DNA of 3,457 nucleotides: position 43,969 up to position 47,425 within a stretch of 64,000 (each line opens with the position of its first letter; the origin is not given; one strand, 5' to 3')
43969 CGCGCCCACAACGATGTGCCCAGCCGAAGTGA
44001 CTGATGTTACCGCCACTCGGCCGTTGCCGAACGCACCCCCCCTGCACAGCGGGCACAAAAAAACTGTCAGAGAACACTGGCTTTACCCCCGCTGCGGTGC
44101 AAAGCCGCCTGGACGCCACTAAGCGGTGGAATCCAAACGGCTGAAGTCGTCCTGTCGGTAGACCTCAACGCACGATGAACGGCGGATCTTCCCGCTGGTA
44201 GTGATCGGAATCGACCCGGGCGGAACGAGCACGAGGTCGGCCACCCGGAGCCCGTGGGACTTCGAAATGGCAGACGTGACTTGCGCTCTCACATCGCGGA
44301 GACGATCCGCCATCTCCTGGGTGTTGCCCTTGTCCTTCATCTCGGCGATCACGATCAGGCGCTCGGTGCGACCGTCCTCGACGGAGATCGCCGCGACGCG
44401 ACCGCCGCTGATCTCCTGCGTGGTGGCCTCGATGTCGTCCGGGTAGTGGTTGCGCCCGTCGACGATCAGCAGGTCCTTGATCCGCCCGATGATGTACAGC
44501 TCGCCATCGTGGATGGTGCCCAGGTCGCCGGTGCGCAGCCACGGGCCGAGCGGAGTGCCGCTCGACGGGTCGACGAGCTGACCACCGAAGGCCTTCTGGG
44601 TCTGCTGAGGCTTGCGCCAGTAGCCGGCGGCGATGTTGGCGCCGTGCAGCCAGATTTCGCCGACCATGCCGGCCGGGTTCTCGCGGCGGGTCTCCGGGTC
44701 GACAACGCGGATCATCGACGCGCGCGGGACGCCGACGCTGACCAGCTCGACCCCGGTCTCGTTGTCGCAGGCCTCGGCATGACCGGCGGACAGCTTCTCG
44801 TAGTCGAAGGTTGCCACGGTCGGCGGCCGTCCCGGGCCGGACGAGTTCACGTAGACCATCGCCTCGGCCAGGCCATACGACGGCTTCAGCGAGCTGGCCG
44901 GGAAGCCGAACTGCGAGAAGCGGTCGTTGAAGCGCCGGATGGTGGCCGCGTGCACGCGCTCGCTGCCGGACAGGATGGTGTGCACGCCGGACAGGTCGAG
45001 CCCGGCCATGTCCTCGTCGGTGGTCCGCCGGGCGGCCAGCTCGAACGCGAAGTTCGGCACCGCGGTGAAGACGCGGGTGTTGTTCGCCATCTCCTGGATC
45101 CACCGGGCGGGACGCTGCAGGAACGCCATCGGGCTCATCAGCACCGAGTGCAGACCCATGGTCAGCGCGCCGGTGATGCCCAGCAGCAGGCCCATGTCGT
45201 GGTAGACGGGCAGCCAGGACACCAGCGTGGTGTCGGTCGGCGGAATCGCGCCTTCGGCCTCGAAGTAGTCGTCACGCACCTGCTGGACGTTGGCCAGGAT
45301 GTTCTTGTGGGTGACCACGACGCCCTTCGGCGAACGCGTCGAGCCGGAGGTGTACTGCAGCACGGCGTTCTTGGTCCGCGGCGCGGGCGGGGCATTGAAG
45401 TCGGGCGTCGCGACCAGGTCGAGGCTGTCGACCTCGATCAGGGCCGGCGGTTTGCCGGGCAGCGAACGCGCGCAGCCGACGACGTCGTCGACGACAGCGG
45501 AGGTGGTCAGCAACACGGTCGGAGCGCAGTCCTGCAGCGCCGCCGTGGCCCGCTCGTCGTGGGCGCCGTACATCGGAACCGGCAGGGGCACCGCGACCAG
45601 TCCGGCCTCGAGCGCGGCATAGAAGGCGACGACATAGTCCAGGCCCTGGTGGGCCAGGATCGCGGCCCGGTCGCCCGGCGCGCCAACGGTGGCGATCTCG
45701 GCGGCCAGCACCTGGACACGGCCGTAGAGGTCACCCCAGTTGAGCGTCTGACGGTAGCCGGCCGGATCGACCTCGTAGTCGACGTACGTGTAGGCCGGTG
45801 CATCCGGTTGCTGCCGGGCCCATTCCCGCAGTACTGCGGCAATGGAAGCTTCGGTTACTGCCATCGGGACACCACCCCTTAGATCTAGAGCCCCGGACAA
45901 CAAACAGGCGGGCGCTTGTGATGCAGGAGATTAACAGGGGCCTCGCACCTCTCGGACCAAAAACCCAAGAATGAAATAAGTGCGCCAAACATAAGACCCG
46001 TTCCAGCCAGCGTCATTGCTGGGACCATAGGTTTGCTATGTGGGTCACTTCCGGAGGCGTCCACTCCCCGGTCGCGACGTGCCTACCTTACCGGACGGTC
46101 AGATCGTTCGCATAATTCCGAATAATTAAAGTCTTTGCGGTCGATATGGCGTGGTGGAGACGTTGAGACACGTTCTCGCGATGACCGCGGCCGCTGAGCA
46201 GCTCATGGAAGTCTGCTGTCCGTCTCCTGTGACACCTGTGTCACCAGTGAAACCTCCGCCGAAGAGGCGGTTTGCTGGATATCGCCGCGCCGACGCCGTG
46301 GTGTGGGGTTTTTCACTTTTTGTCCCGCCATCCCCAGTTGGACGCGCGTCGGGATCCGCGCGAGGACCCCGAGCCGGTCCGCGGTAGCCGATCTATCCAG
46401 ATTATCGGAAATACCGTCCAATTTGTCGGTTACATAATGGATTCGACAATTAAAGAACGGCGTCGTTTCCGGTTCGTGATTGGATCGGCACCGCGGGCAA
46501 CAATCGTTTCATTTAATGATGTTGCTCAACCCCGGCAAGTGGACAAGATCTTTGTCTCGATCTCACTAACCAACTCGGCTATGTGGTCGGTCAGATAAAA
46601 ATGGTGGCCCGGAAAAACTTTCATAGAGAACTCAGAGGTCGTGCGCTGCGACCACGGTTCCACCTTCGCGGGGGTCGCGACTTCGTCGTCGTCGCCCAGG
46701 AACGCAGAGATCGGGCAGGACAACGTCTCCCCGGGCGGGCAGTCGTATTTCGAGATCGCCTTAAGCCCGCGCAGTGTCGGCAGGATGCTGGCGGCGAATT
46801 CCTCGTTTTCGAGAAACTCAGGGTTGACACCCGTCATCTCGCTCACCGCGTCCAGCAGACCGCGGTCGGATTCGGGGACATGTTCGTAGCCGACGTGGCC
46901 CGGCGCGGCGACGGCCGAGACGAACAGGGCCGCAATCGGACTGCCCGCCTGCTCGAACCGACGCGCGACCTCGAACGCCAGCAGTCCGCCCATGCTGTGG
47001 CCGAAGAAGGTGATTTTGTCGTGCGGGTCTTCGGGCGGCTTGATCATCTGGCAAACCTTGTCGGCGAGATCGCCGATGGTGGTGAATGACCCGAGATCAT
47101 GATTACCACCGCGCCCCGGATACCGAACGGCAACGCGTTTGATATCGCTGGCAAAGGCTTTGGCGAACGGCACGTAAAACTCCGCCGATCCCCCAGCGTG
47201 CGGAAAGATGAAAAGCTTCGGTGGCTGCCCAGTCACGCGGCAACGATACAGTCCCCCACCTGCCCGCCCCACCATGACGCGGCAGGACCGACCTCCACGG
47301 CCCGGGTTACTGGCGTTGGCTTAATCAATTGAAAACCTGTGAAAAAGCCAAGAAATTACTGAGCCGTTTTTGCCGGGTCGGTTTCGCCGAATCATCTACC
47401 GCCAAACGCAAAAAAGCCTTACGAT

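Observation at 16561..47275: Orphan Pps-like (phthiocerol-type) assembly line lacking any ER module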

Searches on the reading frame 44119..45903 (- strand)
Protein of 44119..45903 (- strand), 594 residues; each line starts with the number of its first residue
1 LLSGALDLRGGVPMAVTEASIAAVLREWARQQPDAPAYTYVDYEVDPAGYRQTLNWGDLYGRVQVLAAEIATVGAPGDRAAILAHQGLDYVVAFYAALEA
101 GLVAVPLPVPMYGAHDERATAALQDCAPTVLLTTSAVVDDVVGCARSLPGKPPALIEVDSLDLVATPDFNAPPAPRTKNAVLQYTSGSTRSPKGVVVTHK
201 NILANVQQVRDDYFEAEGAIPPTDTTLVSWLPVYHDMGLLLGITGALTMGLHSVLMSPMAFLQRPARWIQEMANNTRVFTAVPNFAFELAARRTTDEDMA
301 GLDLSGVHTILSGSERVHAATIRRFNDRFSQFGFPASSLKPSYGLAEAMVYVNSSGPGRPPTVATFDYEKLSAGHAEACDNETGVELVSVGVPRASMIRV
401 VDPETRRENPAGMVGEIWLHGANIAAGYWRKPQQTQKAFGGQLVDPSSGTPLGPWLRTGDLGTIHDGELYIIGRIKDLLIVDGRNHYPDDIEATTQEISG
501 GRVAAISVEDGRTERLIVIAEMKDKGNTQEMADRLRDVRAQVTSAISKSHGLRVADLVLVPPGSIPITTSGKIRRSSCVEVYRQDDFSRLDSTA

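Call 4: search_protein_families(library=pfam, proteins=[window:44119-45903:-], max_evalue=0.001)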
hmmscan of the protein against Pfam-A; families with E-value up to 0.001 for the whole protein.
window:44119-45903:- (594 aa): 2 families
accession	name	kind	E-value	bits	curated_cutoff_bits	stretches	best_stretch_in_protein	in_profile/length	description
PF00501.34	AMP-binding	-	1.2e-60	205.8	29.9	1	25-429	1-384/384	AMP-binding enzyme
PF23024.1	AMP-dom_DIP2-like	-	7.5e-07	29.6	27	1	477-586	2-104/110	Disco-interacting protein 2-like, AMP domain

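Call 17: search_protein_families(library=ncbifam, proteins=[window:44119-45903:-], max_evalue=1e-10)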
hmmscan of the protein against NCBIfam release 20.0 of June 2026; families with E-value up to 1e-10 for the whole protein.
window:44119-45903:- (594 aa): 66 families (the best 25 are shown)
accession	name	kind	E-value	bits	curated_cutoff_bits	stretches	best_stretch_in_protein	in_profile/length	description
NF004509.1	PRK05850.1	subfamily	5.1e-272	903.4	775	1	18-591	2-577/578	fatty-acid--AMP ligase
NF038337.1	FAAL_FadD21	exception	7.5e-231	767.6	1100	1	18-592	3-579/579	fatty-acid--AMP ligase FAAL21/FadD21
NF038338.1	FAAL_FadD28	exception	7.3e-225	747.7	1100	1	19-591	4-579/580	fatty-acid--AMP ligase FAAL28/FadD28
NF009124.0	PRK12476.1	subfamily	1.2e-158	529.1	922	1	5-586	21-608/612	fatty acyl-AMP ligase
NF038339.3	FAAL_FadD32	equivalog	2.2e-146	488.6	975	1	18-582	17-608/625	long-chain-fatty-acid--AMP ligase FadD32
NF040633.1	FadD32_Coryne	exception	2.2e-133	445.7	875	1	20-583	27-613/614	FadD32-like long-chain-fatty-acid--AMP ligase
NF004282.0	PRK05691.1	subfamily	3.5e-118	395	4090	1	19-581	9-557/4334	non-ribosomal peptide synthase/polyketide synthase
NF006624.1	PRK09192.1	subfamily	9.6e-92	308.1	600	1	52-586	43-564/567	fatty acyl-AMP ligase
NF005850.0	PRK07768.1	subfamily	9.6e-88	294.7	572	1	52-581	28-542/545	long-chain-fatty-acid--CoA ligase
NF004510.0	PRK05851.1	equivalog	4.4e-68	229.7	621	1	53-576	31-514/525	long-chain-fatty acid--ACP ligase MbtM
TIGR01733.1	AA-adenyl-dom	subfamily_domain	2.3e-45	155.2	317.4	1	57-504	3-407/409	amino acid adenylation domain-containing protein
NF004837.0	PRK06187.1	subfamily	1.3e-42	145.8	476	1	17-578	6-518/531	long-chain-fatty-acid--CoA ligase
NF004511.1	PRK05852.1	equivalog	1.2e-40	139.7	650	1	22-499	2-428/505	FadD7 family fatty acid--CoA ligase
NF005702.0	PRK07514.1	subfamily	3.1e-39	134.7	558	1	52-537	28-466/506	malonyl-CoA synthase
NF004114.0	PRK05605.1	equivalog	1.8e-38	132.2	766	2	389-542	392-537/575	long-chain-fatty-acid--CoA ligase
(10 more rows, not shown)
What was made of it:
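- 44119..45864 (-): Fatty acyl-AMP ligase (FAAL); likely start MAVTEAS at 45864, ORF open to 45903. NCBIfam NF004509 'fatty-acid--AMP ligase' scores 903 bits, above the 775 cut-off (call 17).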

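Call 38: search_solved_structures(query=window:44119-45864:-, max_evalue=1e-50)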
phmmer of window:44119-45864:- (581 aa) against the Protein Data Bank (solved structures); distinct sequences matched with E-value up to 1e-50: 15.
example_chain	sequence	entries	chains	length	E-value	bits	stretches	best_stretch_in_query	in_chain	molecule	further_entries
8hd4_A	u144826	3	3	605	1e-201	674.4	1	5-579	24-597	Long-chain-fatty-acid--AMP ligase FadD23 | Fatty-acid-CoA ligase FadD23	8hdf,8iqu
8hcz_A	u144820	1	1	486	4.1e-157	527.2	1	5-466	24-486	Long-chain-fatty-acid--AMP ligase FadD23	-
3e53_A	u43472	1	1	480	2.4e-156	524.7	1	6-461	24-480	FATTY-ACID-CoA LIGASE FADD28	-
3t5a_A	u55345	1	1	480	3e-155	521.1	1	6-461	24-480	Long-chain-fatty-acid--AMP ligase FadD28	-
5d6j_A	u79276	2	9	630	2.6e-115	389.2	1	6-570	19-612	Acyl-CoA synthase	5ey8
5icr_A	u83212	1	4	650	3e-115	389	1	6-570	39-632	Acyl-CoA synthase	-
5ey9_A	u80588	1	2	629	5.9e-111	374.9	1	11-570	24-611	Long-chain-fatty-acid--AMP ligase FadD32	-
5hm3_A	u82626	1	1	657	2.5e-109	369.5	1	11-570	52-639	Long-chain-fatty-acid--AMP ligase FadD32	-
7wua_A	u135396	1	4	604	8.6e-106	357.8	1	23-570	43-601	Acyl-CoA synthase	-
7r7g_A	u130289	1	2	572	5.2e-100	338.7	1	31-567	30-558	Polyketide synthase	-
7r7e_A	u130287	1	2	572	1.1e-99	337.6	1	31-567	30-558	Polyketide synthase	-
7r7f_A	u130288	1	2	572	1.4e-99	337.3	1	31-567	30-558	Polyketide synthase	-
5d6n_A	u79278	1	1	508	1e-95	324.5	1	6-462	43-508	Acyl-CoA synthase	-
3kxw_A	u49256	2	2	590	2.8e-89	303.3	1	8-566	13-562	Saframycin Mx1 synthetase B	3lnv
3pbk_A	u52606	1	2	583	1.2e-59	205.5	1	44-570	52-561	Fatty Acyl-Adenylate Ligase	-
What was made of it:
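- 44119..45864 (-): Best PDB matches are FadD23 and FadD28 (call 38).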

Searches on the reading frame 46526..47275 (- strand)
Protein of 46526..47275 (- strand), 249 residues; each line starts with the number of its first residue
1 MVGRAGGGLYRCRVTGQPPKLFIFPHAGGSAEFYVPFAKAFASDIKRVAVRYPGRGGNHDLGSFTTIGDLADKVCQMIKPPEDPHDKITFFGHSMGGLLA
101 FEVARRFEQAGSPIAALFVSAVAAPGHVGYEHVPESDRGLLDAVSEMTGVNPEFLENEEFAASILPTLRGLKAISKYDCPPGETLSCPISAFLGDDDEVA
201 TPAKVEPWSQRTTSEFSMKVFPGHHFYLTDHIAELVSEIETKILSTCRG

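Call 4: search_protein_families(library=pfam, proteins=[window:46526-47275:-], max_evalue=0.001)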
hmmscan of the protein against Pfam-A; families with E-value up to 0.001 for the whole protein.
window:46526-47275:- (249 aa): 4 families
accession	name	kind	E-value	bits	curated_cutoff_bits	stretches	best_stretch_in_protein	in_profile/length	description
PF00975.26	Thioesterase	-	3.4e-47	162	26.4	1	20-242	2-225/226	Thioesterase domain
PF12697.13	Abhydrolase_6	-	5.8e-12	47.2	26.3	1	26-236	5-215/217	Alpha/beta hydrolase family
PF12146.15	Hydrolase_4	-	1.2e-06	28.5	27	1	29-125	15-112/239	Serine aminopeptidase, S33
PF00561.26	Abhydrolase_1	-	3.9e-05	23.9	25.8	0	84-119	67-99/245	alpha/beta hydrolase fold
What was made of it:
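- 46526..47275 (-): TesA-like type II thioesterase (249 aa). Pfam Thioesterase, E = 3e-47 (call 4).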

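Call 5: find_encoding_contigs(protein=window:46526-47275:-, flank=10000, max_places=6)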
Protein window:46526-47275:- (249 aa): no gene with exactly this product is on record in the collection.

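Call 17: search_protein_families(library=ncbifam, proteins=[window:46526-47275:-], max_evalue=1e-10)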
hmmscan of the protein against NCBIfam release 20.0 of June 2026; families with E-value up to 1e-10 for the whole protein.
window:46526-47275:- (249 aa): 0 families

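Call 37: search_solved_structures(query=window:46526-47275:-, max_evalue=1e-10, show_alignments=1)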
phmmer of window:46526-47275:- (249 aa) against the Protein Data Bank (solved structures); distinct sequences matched with E-value up to 1e-10: 13.
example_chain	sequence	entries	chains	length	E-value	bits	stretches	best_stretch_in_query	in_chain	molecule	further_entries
6fvj_A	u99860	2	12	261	4.8e-78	265.8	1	18-244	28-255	Thioesterase | Probable thioesterase TesA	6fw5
6vap_A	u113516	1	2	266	2e-42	149.1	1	18-247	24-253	Thioesterase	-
3fla_A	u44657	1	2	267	3.5e-38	135.2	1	19-243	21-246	RifR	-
3flb_A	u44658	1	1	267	9.3e-38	133.8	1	19-243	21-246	RifR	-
9pc6_A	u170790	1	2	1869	8e-37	130.7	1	19-243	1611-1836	6-deoxyerythronolide-B synthase,RifR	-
3qmw_A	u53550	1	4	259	9.8e-29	104.2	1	17-229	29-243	Thioesterase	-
3qmv_A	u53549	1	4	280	1.3e-28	103.9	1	17-229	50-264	Thioesterase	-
2k2q_B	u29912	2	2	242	3.4e-20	76.3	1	15-238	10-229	Surfactin synthetase thioesterase subunit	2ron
5ugz_A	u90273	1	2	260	1.3e-17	67.9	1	20-241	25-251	Putative thioesterase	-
4xjv_A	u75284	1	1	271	1.4e-17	67.7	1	19-234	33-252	S-acyl fatty acid synthase thioesterase, medium chain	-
6ba8_A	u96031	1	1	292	1e-16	64.8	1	16-231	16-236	Iron aquisition yersiniabactin synthesis enzyme, YbtT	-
6ba9_A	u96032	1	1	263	2e-16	63.9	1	16-231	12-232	Iron aquisition yersiniabactin synthesis enzyme, YbtT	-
7e3z_A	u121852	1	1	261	6.1e-14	55.8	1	6-235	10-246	thioesterase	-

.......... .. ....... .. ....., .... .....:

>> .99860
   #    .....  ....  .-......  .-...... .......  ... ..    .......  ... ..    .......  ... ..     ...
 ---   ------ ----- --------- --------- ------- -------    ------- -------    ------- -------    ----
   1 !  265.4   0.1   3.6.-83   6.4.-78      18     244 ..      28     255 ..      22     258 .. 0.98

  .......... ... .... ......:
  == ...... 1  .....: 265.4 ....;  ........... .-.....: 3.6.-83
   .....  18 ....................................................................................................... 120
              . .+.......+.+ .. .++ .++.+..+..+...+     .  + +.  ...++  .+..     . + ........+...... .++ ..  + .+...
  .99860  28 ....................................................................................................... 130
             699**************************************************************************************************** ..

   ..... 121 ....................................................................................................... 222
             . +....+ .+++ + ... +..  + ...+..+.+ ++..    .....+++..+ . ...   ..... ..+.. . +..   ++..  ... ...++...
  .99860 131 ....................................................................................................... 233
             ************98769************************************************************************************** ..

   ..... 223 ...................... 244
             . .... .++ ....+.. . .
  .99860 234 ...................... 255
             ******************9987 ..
